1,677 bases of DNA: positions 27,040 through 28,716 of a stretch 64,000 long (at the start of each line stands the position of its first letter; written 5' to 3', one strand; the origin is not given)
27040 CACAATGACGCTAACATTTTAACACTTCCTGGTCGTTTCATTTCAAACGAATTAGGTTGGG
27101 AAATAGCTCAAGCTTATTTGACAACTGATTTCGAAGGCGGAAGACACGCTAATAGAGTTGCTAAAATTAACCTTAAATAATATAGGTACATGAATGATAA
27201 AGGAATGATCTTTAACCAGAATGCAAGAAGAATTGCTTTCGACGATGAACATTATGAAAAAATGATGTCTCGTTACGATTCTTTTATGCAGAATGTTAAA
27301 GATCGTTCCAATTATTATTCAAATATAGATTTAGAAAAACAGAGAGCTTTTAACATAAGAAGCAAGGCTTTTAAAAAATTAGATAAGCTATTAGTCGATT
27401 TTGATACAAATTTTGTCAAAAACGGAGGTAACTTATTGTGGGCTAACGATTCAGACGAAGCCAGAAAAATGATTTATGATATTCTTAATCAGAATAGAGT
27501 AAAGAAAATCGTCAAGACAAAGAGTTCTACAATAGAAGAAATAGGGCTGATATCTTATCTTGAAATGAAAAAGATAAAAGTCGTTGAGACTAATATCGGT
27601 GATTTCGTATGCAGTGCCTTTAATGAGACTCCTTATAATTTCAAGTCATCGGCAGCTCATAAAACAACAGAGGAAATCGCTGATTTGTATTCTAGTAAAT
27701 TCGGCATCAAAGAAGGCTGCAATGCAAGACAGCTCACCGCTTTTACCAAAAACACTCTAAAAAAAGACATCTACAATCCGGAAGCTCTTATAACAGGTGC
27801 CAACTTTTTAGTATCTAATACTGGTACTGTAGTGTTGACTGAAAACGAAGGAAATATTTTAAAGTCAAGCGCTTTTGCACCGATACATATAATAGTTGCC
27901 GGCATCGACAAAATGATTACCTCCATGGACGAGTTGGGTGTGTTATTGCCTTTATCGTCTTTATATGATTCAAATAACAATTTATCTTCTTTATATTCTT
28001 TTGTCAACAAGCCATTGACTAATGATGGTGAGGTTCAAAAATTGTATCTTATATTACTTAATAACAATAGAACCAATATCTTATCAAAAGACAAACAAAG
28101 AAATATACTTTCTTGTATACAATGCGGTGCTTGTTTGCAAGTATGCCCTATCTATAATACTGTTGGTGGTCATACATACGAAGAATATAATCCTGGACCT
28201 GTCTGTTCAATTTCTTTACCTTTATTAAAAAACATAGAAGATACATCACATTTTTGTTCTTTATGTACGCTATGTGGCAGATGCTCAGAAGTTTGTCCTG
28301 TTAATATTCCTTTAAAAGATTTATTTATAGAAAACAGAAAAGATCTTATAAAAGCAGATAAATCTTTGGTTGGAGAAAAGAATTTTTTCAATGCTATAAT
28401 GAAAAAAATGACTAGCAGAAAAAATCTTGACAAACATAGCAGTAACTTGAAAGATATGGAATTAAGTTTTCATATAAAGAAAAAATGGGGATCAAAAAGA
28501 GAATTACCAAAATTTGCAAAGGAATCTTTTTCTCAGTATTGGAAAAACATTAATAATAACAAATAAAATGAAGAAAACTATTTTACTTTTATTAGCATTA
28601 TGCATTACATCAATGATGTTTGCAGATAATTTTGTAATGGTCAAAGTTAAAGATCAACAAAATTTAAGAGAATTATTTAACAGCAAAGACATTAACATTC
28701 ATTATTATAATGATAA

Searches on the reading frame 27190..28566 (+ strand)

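Call 10: search_protein_families(library=pfam, proteins=[window:27190-28566:+])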
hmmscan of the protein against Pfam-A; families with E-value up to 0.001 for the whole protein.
window:27190-28566:+ (458 aa): 15 families
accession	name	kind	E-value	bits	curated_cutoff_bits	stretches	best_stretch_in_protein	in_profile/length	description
PF02589.21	LUD_dom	-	4.3e-23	82.5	22.6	1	71-272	4-161/189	LUD domain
PF13183.11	Fer4_8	-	5.3e-12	46.5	27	1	307-373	3-68/68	4Fe-4S dicluster domain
PF13237.11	Fer4_10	-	1.4e-08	35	25.5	0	306-320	39-53/53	4Fe-4S dicluster domain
PF00037.32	Fer4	-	2.2e-08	34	21.1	1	357-373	6-22/24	4Fe-4S binding domain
PF13534.11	Fer4_17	-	2.7e-08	34.7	22.2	1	308-373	1-60/61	4Fe-4S dicluster domain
PF13187.11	Fer4_9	-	1.7e-07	31.6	27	1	297-320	25-48/52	4Fe-4S dicluster domain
PF12838.12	Fer4_7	-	3.4e-07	31.1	27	1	308-373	1-52/52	4Fe-4S dicluster domain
PF12798.12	Fer4_3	-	6e-07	30.3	27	0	359-373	1-15/15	4Fe-4S binding domain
PF12837.12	Fer4_6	-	1.4e-06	28.4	25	0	358-373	8-23/24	4Fe-4S binding domain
PF13746.11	Fer4_18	-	9.4e-06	26.2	27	0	298-321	50-73/114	4Fe-4S dicluster domain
PF12797.12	Fer4_2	-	1.5e-05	25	24.5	0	308-320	9-21/22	4Fe-4S binding domain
PF13484.11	Fer4_16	-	3e-05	25.1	30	1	309-372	2-66/66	4Fe-4S double cluster binding domain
PF14697.11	Fer4_21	-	5.8e-05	23.6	35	0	308-323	40-55/59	4Fe-4S dicluster domain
PF12800.12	Fer4_4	-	0.00035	21.1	24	0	308-320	3-15/17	4Fe-4S binding domain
PF25160.1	LdpA_Fe-S-bd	-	0.00068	19.8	27.6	0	349-372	18-41/49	LdpA Fe-S cluster-binding domain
